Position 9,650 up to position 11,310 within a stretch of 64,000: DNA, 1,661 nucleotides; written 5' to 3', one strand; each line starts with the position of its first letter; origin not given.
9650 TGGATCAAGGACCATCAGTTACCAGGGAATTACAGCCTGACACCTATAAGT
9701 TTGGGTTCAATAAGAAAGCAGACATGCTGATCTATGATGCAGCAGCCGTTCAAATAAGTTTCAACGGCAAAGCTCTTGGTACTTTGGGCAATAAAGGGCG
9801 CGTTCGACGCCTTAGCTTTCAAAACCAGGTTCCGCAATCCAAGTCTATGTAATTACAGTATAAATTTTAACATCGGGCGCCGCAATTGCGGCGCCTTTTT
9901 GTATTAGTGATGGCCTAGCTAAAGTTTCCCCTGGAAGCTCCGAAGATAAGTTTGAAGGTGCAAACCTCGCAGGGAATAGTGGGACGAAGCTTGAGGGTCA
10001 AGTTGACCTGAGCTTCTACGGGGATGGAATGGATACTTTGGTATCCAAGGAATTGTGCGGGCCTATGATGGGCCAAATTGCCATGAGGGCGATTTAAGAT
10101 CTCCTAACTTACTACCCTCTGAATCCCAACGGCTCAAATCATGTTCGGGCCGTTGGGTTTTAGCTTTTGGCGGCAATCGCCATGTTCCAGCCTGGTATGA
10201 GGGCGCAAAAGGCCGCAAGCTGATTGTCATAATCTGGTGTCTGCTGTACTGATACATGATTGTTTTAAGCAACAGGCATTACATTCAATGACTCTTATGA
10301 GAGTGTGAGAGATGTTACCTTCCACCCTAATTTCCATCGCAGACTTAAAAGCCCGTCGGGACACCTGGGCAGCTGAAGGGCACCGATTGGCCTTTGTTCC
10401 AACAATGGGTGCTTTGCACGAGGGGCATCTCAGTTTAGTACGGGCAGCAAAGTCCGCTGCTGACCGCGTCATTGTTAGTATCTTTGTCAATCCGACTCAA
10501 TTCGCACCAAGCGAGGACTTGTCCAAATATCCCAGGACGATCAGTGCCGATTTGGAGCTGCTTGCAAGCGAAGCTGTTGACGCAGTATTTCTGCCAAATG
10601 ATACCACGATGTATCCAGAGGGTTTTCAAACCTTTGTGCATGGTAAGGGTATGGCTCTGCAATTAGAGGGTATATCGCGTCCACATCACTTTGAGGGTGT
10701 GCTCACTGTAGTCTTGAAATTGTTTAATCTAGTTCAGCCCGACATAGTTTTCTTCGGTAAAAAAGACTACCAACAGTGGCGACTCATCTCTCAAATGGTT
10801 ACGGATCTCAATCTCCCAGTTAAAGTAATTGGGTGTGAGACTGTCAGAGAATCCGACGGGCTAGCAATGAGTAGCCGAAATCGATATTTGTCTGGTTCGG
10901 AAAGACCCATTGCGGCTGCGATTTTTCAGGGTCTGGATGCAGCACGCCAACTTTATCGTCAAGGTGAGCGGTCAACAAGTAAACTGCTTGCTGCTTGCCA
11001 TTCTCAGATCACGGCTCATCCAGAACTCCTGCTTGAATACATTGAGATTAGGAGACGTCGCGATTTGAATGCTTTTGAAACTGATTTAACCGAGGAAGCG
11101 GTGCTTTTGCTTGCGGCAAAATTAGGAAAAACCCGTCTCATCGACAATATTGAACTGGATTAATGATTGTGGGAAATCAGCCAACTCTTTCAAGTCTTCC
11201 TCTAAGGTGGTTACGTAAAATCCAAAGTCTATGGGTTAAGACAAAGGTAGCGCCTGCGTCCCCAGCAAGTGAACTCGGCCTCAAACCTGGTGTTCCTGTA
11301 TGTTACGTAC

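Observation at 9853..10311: Orphan c-di-GMP-I (GEMM-I)-like riboswitch with its own terminator and no attached ORF (merRNA-like RNA)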

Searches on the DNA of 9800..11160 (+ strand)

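Call 4: search_rna_families(source=window, start=9800, end=10400, threshold=evalue, max_evalue=10, show_alignments=5)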
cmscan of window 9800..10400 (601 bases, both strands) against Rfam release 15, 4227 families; matches with E-value up to 10: 3.
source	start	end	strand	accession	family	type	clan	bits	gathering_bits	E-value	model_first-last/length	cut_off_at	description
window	9814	9901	+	RF02348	tracrRNA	Gene; CRISPR;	-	16.6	70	5.4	1-92/92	no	Trans-activating crRNA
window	9800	9902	+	RF00022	GcvB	Gene;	-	14.2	42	1.2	109-204/204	5'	GcvB RNA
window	9921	10014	-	RF02345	ar15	Gene; sRNA;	CL00108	14.1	40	3.4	1-112/112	no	Alphaproteobacterial ar15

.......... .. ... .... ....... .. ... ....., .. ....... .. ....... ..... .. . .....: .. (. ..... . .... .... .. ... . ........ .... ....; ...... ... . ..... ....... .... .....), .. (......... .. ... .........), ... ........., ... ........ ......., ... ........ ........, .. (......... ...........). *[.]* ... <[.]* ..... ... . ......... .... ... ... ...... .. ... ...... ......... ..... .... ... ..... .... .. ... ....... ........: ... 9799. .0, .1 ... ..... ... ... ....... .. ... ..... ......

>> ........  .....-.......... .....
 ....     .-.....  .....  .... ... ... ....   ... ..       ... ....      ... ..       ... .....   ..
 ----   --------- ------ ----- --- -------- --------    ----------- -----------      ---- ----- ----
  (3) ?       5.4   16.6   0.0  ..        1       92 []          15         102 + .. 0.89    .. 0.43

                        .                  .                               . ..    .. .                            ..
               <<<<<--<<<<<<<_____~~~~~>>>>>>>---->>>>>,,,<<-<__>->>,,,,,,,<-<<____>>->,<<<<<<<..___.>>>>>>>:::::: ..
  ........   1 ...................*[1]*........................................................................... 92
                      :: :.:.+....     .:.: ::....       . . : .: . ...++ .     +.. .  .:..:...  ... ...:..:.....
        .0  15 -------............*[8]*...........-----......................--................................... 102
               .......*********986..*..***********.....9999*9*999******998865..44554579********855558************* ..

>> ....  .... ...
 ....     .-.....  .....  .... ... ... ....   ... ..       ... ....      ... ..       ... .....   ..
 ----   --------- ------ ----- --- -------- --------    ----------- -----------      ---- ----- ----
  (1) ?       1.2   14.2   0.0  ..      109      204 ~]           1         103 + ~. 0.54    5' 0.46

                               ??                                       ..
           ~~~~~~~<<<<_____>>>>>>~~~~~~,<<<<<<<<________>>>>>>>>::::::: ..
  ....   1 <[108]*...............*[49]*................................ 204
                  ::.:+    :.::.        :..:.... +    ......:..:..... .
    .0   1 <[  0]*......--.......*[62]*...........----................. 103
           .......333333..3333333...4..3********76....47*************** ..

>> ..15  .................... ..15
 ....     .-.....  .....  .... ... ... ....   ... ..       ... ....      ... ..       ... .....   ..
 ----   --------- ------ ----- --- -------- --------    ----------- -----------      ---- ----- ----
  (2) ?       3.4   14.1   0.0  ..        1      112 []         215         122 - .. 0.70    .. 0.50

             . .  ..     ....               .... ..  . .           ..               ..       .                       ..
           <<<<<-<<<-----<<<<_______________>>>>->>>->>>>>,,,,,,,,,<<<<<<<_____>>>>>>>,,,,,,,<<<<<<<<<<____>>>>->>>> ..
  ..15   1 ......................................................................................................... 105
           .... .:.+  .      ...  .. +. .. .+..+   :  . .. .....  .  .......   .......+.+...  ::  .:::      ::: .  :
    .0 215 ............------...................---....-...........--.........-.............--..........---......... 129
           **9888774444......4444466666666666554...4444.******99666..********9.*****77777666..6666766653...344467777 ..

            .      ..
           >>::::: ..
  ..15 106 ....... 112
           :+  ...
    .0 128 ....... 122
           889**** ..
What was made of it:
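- On pan motif (RF01749): There is no hit at E<=10 in 9800-10400 (call 4).
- Rfam's pan motif gives no hit (call 4).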

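Call 37: build_rna_model(alignment_id=A3, structure=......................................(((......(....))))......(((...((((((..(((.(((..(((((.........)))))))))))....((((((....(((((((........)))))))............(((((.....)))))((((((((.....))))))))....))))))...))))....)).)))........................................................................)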
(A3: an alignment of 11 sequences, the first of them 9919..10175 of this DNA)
Model R1 built from alignment A3 (11 sequences, 293 columns); structure: as given.
model positions 256; base pairs 50; branch points 4; effective number of sequences 2.44; information 0.59 bits per position. Calibrated on 0.2 Mb of random sequence (short: E-values are rough).
structure used (alignment columns):
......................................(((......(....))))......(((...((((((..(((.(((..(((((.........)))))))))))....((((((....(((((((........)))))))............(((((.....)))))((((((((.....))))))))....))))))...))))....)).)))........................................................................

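Call 38: search_with_rna_model(model_id=R1, sources=[window, L001, L002, L003, L004, L005, L006, L007, L008, L009, L010, L011, L012, L013, L014, L015, L016, L017, L018, L019, L020, L021, L022, L023, L024, L025, L026, L027, L028, L029, L030, L031, L032, L033, L034, L035, L036, L037, L038, L039, L040, L041, L042, L043, L044, L045, L046, L047, L048, L049, L050, L051, L052, L053, L054, L055, L056, L057, L058, L059, L060, L061, L062, L063, L064, L065, L066, L067, L068, L069, L070, L071, L072, L073, L074, L075, L076, L077, L078, L079, L080], max_evalue=10)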
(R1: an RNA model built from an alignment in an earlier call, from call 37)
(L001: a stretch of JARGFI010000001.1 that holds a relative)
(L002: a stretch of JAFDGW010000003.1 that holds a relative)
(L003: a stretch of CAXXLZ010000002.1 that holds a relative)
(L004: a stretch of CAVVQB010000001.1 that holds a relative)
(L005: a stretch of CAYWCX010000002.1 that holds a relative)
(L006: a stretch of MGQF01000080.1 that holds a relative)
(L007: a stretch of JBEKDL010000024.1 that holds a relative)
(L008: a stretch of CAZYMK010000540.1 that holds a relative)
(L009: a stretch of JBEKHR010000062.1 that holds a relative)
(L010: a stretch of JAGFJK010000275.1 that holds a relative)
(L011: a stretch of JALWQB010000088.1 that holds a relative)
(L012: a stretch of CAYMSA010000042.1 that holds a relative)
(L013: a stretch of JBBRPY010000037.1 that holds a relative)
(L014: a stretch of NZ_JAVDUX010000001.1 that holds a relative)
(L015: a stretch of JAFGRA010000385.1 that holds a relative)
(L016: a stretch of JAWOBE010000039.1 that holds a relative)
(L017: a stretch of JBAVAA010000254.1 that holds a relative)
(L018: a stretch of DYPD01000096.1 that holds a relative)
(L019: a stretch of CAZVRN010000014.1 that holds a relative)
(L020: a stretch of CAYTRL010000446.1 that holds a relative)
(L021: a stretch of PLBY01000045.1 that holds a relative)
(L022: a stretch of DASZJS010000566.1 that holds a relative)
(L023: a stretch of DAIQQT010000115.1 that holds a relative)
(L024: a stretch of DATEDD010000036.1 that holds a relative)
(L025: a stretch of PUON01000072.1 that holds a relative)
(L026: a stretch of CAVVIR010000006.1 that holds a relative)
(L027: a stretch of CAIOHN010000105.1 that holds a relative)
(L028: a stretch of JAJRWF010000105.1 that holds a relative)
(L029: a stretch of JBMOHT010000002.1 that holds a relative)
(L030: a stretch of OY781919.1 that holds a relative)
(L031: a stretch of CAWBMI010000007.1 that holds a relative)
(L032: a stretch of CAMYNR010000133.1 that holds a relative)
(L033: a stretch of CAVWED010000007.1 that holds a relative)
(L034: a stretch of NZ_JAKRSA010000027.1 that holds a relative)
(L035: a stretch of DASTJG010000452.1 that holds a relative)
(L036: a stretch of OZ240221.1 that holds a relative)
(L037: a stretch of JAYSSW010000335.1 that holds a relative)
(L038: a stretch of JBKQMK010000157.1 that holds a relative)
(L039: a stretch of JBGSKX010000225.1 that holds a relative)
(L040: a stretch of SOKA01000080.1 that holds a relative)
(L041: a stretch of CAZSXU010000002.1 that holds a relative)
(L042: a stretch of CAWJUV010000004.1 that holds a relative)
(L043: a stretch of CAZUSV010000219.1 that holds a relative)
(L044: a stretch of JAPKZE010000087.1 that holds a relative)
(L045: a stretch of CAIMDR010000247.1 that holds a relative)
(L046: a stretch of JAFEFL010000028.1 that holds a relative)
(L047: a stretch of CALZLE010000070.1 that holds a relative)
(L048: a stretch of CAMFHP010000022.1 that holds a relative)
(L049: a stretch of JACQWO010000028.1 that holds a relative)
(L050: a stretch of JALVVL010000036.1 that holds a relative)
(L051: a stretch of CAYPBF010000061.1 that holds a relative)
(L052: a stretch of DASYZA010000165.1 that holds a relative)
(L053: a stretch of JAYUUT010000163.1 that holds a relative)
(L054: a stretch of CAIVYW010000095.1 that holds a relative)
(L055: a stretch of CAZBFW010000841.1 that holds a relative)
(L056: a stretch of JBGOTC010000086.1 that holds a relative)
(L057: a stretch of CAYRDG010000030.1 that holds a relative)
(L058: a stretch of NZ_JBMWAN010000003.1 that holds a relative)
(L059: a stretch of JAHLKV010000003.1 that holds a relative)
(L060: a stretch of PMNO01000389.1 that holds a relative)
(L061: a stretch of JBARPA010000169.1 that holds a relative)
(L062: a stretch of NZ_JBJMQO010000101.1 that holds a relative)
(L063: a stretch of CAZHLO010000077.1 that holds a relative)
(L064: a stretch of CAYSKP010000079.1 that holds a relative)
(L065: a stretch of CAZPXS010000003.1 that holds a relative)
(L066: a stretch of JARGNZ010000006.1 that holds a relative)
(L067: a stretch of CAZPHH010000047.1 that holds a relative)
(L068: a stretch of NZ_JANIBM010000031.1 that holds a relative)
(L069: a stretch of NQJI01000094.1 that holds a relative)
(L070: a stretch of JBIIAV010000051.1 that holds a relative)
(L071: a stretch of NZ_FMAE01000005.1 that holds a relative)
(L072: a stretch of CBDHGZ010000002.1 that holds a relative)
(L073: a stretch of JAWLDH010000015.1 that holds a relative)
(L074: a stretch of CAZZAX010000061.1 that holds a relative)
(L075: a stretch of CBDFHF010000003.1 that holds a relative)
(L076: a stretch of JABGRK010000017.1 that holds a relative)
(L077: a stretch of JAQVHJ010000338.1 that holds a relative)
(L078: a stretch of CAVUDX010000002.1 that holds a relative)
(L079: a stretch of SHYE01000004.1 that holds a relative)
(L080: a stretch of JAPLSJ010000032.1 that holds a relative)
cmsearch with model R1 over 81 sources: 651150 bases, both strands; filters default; matches with E-value up to 10: 2.
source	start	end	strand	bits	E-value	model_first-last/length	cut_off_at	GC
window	9919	10174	+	251.1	7.3e-66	1-256/256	no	0.5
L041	4003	4015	+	9.1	1.9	164-176/256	no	0.77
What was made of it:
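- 9954..10161 (+): Predicted transcript, about 208 nt. The start is inferred as 7-9 nt after the -10 box. The end is the terminator U-tract. The CM built from homologs scores 251 bits over 9919-10174 (call 38).
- The RNA is absent upstream of panC in 80 diverse genomes (call 38). The RNA is not found upstream of panC in 80 genomes of other phyla (call 38).
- Tried and rejected: I reused those 80 loci as a negative panel for a panC-associated RNA (call 38).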

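Call 44: search_with_rna_model(model_id=R1, sources=[L103, L104, L105], max_evalue=10, show_alignments=3)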
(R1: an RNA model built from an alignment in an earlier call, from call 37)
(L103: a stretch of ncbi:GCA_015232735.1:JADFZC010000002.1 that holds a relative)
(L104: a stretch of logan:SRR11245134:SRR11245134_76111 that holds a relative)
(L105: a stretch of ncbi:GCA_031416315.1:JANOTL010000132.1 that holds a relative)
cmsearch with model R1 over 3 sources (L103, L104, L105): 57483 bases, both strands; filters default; matches with E-value up to 10: 3.
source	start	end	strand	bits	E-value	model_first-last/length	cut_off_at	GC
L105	9706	9944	+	125.5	5.7e-33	1-256/256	no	0.6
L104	9743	9968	+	72.5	1.3e-18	1-256/256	no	0.5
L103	1966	2181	+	62.8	5.1e-16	1-256/256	no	0.44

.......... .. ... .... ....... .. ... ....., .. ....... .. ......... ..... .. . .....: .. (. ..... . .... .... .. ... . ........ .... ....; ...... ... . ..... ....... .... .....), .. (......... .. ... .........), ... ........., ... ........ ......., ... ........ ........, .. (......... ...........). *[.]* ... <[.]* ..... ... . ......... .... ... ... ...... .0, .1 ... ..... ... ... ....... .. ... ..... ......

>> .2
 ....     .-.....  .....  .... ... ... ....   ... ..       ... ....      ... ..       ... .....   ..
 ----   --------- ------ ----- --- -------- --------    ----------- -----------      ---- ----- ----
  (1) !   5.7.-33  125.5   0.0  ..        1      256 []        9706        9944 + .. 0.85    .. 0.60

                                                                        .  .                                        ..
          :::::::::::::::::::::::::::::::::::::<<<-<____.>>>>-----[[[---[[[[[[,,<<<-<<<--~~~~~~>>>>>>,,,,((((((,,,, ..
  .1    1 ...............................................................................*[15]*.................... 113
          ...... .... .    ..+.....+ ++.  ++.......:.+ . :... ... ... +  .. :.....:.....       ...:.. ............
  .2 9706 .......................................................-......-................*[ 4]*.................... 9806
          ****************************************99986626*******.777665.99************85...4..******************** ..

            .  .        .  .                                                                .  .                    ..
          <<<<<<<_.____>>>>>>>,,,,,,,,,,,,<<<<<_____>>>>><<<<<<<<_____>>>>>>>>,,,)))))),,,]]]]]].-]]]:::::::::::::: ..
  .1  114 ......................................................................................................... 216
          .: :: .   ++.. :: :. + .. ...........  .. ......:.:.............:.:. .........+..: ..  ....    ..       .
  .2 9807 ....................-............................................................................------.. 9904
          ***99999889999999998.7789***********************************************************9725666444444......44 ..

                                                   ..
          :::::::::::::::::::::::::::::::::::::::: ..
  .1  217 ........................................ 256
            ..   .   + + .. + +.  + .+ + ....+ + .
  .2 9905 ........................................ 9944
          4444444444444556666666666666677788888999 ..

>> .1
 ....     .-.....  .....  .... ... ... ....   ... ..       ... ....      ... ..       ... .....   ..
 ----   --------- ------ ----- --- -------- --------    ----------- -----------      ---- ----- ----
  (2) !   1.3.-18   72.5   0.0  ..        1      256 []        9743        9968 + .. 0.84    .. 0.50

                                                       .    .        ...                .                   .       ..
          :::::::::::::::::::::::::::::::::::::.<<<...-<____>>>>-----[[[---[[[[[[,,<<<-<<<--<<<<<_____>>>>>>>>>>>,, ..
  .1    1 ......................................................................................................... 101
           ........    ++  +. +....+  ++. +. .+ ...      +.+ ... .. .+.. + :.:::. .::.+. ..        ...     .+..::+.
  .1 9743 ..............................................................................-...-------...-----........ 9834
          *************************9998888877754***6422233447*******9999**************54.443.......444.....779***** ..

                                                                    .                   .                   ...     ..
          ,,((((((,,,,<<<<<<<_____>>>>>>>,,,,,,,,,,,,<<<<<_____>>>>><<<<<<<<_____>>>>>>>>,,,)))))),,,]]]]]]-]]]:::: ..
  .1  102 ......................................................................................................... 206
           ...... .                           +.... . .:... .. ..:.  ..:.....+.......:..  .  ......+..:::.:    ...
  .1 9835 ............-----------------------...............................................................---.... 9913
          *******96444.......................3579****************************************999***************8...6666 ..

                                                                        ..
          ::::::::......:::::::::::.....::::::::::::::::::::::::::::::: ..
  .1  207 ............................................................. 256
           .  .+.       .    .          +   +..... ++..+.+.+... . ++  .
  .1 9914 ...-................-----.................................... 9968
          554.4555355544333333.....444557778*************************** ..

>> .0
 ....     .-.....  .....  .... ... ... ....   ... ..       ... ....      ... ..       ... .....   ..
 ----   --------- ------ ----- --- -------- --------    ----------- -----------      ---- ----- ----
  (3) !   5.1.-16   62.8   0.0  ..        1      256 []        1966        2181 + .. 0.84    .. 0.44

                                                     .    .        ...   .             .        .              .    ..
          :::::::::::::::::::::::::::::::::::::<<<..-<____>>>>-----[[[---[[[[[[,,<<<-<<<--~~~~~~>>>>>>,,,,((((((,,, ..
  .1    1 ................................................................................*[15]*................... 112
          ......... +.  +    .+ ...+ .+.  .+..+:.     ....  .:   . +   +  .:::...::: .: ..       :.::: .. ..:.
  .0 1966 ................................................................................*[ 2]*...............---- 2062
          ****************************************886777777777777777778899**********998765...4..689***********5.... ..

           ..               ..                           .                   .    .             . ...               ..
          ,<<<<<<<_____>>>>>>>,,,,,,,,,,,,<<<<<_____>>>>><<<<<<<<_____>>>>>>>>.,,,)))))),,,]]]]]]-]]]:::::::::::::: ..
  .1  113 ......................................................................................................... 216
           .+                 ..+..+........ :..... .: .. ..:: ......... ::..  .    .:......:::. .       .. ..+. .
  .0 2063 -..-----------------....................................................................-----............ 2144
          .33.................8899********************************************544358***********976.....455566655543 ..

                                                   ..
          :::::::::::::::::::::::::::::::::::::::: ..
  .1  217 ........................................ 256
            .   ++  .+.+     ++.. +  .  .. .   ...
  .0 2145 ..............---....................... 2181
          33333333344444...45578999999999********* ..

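Call 46: search_with_rna_model(model_id=R1, sources=[window, L083, L084, L086, L087, L088, L090, L091, L102, L094, L099, L103, L104, L105], max_evalue=0.00001, make_alignment=true)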
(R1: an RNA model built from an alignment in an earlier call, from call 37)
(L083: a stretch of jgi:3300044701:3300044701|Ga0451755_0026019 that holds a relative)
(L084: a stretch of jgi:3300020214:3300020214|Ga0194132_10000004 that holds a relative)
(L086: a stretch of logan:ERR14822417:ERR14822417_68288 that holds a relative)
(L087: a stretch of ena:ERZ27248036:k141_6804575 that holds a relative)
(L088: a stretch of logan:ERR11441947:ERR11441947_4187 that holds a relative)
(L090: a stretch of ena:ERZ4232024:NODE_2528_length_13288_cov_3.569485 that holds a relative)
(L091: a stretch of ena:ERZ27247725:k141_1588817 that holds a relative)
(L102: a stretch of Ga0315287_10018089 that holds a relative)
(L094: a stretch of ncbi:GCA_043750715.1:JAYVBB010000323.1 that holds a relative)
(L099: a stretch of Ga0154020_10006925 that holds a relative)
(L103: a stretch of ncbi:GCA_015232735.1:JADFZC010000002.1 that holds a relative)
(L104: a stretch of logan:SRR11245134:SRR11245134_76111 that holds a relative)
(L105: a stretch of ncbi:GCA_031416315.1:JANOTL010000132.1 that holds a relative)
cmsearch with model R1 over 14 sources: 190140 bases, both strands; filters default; matches with E-value up to 0.00001: 14.
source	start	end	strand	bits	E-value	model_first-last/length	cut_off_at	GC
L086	2607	2861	+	252.6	8.5e-67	1-256/256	no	0.54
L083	2305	2560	+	251.8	1.4e-66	1-256/256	no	0.51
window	9919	10174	+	251.1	2.1e-66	1-256/256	no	0.5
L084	2607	2861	+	250.2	3.8e-66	1-256/256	no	0.54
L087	2614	2874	+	226.9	7.6e-60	1-256/256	no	0.54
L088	2613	2876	+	222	1.5e-58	1-256/256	no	0.52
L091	2632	2886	+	207.5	1.3e-54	1-256/256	no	0.55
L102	5503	5758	+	204.1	1.1e-53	1-256/256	no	0.53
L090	2625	2880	+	178.5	9.2e-47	1-256/256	no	0.56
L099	9212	9467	-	155.8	1.2e-40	1-256/256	no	0.55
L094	2717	2971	+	152.7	8.7e-40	1-256/256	no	0.61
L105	9706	9944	+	125.5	1.9e-32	1-256/256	no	0.6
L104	9743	9968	+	72.5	4.2e-18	1-256/256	no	0.5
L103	1966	2181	+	62.8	1.7e-15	1-256/256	no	0.44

Alignment A4: 14 matches aligned to the model, 301 columns, each read 5' to 3' on its own strand. Consensus structure (alignment columns), stored with it:
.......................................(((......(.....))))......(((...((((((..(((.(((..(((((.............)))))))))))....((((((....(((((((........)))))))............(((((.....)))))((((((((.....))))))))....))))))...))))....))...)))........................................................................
